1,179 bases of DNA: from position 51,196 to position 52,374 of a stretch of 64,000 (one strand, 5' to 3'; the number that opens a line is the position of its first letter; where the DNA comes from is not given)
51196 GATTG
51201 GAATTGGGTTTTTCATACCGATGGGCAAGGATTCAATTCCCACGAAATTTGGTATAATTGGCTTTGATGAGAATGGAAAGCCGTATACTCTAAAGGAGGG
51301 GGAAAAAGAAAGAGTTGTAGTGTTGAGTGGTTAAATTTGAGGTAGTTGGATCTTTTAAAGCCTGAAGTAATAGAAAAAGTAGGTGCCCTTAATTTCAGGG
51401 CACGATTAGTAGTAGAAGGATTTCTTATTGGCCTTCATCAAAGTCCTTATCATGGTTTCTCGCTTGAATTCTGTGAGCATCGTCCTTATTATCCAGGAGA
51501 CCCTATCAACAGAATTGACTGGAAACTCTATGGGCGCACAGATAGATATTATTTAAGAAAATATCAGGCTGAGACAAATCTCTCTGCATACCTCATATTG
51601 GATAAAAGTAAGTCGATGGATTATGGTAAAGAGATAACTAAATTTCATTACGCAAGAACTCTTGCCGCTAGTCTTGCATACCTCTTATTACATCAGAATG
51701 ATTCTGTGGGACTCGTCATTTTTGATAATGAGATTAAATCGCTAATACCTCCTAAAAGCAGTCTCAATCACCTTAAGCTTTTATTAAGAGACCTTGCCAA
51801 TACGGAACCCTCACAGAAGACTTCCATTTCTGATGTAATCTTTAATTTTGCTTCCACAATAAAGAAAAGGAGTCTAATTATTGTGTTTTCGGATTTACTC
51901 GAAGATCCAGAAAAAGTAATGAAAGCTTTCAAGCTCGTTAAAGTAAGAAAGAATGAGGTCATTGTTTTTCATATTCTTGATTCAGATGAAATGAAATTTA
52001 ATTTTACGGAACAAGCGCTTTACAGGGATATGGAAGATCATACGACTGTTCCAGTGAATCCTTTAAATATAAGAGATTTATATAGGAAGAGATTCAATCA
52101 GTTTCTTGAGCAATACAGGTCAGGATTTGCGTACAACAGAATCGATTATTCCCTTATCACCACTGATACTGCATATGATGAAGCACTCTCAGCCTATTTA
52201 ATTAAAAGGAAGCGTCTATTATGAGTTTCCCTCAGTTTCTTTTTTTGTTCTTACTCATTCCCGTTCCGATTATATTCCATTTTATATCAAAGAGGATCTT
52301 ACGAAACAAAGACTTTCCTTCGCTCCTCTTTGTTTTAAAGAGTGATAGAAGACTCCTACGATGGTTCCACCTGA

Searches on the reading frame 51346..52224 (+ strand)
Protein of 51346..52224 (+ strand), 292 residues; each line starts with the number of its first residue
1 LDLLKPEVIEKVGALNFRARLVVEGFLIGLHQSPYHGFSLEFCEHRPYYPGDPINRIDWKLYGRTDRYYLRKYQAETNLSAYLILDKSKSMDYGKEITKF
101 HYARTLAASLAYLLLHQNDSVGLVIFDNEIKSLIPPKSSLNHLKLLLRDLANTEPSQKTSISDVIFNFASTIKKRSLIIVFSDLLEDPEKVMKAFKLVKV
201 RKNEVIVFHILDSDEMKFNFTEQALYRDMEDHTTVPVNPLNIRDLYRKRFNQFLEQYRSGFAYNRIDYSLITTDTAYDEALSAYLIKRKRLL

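Call 70: search_protein_families(library=pfam, proteins=[window:51346-52224:+], max_evalue=0.00001)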
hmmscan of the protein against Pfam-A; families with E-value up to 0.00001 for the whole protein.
window:51346-52224:+ (292 aa): 2 families
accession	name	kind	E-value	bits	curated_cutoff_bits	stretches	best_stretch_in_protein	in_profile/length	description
PF01882.25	DUF58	-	5e-44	150.5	23.4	1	44-250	1-210/216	Protein of unknown function DUF58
PF13519.12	VWA_2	-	2.2e-10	41.5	27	1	83-183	3-105/107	von Willebrand factor type A domain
